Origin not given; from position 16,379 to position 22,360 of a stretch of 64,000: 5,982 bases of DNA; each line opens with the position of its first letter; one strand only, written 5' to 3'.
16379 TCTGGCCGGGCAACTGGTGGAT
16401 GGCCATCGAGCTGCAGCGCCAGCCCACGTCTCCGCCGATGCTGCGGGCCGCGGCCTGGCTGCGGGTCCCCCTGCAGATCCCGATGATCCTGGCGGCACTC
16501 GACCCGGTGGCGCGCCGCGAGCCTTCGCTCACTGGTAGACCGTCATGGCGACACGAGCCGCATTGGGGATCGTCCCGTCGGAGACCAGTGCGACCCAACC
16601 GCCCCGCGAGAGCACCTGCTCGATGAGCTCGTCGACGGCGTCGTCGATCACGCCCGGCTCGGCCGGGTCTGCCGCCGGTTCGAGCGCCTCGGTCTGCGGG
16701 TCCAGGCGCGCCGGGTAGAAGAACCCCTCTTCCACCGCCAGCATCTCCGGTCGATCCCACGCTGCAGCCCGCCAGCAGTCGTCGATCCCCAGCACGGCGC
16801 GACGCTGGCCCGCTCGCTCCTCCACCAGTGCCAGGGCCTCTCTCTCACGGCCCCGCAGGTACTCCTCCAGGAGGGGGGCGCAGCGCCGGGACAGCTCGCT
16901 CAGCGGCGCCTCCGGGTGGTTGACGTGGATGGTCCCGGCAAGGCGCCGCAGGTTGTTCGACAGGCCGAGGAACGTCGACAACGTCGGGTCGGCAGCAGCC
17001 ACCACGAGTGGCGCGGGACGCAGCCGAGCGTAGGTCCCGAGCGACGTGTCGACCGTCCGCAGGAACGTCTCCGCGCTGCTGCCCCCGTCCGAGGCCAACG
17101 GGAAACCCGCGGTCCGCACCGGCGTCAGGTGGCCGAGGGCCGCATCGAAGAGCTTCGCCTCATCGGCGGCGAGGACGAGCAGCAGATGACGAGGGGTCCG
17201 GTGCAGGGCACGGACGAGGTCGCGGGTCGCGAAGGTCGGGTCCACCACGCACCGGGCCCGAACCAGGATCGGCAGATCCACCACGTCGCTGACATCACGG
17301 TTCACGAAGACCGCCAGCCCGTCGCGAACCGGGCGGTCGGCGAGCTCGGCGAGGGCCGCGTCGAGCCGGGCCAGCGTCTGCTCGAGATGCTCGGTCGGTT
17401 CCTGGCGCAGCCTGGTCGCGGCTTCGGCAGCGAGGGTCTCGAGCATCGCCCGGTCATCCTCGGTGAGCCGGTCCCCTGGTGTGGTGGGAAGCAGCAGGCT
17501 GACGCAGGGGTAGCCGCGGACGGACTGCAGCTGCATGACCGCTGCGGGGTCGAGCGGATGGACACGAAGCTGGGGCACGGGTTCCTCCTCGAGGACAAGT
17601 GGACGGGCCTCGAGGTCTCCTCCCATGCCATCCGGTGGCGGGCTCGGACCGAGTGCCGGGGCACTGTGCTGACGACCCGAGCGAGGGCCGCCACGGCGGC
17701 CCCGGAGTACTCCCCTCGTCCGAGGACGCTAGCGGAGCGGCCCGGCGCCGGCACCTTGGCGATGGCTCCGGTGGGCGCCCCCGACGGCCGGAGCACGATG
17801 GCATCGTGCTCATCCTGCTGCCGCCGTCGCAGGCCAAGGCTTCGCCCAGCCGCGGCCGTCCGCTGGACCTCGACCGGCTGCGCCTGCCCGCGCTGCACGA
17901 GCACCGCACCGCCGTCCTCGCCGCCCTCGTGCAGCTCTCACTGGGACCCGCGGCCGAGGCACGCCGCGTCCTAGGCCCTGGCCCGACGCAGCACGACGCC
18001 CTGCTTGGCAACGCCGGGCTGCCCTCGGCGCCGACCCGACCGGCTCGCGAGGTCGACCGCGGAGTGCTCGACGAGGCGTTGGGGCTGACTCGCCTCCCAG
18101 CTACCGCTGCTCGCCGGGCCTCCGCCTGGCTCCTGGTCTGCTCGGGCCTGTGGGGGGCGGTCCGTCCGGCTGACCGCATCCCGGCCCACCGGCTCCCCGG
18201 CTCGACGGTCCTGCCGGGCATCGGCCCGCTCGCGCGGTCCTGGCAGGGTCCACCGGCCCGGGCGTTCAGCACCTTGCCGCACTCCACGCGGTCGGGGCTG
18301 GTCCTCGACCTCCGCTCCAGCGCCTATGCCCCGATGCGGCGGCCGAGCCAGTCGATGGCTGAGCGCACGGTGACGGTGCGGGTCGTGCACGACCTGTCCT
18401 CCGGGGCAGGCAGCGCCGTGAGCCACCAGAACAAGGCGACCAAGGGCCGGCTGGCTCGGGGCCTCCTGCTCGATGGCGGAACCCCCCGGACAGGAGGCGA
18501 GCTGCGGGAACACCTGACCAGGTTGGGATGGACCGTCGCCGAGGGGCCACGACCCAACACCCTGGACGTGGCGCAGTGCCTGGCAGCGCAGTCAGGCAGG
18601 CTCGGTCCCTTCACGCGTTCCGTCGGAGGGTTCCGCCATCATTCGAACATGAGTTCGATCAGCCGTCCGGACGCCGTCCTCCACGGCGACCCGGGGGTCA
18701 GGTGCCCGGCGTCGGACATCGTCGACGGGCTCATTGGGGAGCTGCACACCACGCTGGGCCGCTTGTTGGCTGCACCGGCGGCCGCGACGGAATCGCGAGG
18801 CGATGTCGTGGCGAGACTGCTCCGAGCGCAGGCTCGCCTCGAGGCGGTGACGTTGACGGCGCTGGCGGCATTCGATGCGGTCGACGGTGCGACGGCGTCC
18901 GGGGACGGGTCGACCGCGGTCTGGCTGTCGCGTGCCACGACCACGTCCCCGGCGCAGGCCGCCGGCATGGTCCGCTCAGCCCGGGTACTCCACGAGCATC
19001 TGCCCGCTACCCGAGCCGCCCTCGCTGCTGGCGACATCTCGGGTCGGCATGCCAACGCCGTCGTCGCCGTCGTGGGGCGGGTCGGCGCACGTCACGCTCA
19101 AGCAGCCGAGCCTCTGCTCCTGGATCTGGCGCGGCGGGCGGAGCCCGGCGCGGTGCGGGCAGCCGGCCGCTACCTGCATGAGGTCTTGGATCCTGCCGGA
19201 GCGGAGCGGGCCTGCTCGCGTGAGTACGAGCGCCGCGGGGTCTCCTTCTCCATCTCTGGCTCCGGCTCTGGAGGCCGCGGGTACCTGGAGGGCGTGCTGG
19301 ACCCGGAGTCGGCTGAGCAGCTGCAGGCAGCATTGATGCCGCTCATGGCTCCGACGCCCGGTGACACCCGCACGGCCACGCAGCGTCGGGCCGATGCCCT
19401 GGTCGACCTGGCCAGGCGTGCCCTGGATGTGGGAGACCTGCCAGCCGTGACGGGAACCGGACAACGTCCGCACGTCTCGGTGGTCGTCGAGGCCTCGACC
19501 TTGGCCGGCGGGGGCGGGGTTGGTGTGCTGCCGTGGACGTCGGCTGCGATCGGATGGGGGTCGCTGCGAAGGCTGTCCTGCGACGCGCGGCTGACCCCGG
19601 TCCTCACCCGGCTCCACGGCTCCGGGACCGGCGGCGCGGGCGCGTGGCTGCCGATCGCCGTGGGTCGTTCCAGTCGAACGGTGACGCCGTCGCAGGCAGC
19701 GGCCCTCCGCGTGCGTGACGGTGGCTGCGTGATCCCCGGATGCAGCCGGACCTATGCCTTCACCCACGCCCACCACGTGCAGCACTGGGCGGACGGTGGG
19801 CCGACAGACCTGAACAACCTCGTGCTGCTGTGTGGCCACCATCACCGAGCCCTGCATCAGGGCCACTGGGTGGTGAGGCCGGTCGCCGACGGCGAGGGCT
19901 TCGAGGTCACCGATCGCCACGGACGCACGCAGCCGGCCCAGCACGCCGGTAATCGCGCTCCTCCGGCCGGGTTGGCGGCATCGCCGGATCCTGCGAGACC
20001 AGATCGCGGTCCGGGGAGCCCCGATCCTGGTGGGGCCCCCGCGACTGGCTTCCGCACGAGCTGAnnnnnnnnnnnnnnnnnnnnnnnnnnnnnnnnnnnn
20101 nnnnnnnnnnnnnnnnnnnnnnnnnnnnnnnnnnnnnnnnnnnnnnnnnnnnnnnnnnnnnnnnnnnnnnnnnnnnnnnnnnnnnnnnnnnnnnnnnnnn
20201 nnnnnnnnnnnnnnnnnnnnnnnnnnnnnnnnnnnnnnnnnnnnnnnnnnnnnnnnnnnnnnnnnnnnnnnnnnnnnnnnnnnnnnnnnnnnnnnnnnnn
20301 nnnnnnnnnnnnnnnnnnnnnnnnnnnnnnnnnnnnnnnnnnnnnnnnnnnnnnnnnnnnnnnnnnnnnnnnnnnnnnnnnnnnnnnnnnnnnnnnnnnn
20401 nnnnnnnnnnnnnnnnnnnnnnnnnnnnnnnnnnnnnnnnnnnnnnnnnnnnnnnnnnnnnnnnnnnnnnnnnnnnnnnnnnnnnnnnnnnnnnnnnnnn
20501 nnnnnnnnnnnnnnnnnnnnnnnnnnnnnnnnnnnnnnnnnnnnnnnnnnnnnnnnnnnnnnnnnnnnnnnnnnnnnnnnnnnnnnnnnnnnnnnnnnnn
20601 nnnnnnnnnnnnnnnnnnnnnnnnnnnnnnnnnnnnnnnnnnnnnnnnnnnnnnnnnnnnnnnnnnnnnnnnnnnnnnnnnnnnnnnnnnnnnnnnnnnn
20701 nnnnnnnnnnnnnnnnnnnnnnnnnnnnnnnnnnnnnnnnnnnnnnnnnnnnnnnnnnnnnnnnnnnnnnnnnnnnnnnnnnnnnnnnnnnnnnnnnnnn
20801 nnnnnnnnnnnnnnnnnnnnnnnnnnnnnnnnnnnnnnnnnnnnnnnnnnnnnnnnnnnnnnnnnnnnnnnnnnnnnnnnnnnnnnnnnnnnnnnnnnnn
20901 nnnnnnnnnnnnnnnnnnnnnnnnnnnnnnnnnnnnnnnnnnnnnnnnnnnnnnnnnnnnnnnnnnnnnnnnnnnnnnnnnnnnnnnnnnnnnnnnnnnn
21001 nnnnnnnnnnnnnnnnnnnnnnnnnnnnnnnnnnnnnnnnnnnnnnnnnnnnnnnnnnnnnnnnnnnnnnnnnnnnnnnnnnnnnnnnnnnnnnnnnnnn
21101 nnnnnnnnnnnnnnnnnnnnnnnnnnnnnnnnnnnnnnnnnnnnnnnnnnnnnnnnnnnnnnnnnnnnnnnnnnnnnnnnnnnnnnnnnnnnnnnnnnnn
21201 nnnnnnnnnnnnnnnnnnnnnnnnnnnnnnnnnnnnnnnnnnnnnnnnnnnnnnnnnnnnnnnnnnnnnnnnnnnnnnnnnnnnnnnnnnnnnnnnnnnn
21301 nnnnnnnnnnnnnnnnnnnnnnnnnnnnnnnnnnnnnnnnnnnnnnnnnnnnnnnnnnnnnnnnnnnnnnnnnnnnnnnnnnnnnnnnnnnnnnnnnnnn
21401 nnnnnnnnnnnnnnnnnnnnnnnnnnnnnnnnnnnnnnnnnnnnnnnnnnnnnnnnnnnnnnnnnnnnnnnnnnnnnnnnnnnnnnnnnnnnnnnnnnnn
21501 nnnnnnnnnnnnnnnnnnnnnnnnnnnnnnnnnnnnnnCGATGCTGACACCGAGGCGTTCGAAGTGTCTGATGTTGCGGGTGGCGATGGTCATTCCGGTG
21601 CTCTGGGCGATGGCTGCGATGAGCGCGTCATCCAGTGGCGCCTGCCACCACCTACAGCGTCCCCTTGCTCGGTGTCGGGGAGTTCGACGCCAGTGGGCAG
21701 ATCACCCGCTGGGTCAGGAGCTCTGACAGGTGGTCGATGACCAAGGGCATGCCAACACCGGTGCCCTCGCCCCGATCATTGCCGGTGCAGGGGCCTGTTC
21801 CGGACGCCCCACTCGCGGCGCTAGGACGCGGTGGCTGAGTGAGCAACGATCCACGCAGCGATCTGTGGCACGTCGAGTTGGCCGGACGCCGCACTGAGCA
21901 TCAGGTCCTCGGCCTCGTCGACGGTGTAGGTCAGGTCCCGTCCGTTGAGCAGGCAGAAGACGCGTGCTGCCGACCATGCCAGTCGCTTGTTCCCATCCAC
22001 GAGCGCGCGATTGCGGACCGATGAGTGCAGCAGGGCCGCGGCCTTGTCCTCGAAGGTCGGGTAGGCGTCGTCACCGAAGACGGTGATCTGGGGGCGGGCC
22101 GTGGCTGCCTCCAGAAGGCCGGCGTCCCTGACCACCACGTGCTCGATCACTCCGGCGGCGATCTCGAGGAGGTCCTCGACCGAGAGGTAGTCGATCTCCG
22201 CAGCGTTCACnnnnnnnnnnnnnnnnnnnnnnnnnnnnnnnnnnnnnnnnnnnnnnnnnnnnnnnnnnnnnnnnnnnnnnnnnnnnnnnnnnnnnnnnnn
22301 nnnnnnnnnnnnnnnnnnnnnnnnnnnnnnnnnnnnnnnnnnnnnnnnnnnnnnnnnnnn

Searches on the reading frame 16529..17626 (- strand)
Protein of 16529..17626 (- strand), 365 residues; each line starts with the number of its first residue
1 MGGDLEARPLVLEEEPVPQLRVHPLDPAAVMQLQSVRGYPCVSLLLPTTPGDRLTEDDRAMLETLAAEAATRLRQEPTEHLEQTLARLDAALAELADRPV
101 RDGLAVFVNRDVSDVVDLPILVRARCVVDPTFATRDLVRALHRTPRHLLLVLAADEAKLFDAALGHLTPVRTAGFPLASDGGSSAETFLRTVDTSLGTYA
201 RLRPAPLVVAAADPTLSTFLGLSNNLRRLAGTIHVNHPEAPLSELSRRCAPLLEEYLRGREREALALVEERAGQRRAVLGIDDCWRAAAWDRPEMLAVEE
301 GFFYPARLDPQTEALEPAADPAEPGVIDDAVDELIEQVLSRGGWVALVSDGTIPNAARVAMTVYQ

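Call 18: search_protein_families(library=pfam, proteins=[window:16529-17626:-], max_evalue=0.001)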
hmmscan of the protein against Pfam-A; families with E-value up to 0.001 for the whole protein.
window:16529-17626:- (365 aa): 2 families
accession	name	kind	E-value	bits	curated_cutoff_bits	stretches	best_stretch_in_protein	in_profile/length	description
PF18845.6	baeRF_family3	-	2.1e-22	80.7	31.5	1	185-290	61-166/168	Bacterial archaeo-eukaryotic release factor family 3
PF18855.6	baeRF_family11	-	0.00012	22.8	27.2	1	185-256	65-136/139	Bacterial archaeo-eukaryotic release factor family 11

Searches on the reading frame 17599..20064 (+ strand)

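Call 46: search_protein_families(library=pfam, proteins=[window:17599-20064:+], max_evalue=0.001)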
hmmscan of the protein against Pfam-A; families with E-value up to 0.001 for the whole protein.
window:17599-20064:+ (821 aa): 4 families
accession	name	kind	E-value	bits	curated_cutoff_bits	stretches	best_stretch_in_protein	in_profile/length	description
PF02720.22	DUF222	-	2.1e-29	103.3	24.4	1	404-707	4-306/306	Domain of unknown function (DUF222)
PF03883.20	H2O2_YaaD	-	4.5e-18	66.1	29.6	1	71-290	2-212/236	Peroxide stress protein YaaA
PF01844.29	HNH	-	1.4e-07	32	21.4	1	715-754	4-46/47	HNH endonuclease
PF13391.12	HNH_2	-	0.00094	19.4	21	0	710-759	1-65/66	HNH endonuclease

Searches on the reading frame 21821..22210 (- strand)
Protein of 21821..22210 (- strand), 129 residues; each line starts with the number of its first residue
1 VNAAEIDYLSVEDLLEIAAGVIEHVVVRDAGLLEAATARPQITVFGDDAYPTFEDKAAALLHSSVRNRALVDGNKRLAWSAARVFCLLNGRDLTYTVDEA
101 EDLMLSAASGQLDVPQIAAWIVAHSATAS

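Call 18: search_protein_families(library=pfam, proteins=[window:21821-22210:-], max_evalue=0.001)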
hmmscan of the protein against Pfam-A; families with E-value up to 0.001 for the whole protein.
window:21821-22210:- (129 aa): 1 family
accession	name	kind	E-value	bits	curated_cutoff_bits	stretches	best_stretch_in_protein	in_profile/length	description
PF02661.23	Fic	-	4.3e-11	43.9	24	1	8-85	1-92/93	Fic/DOC family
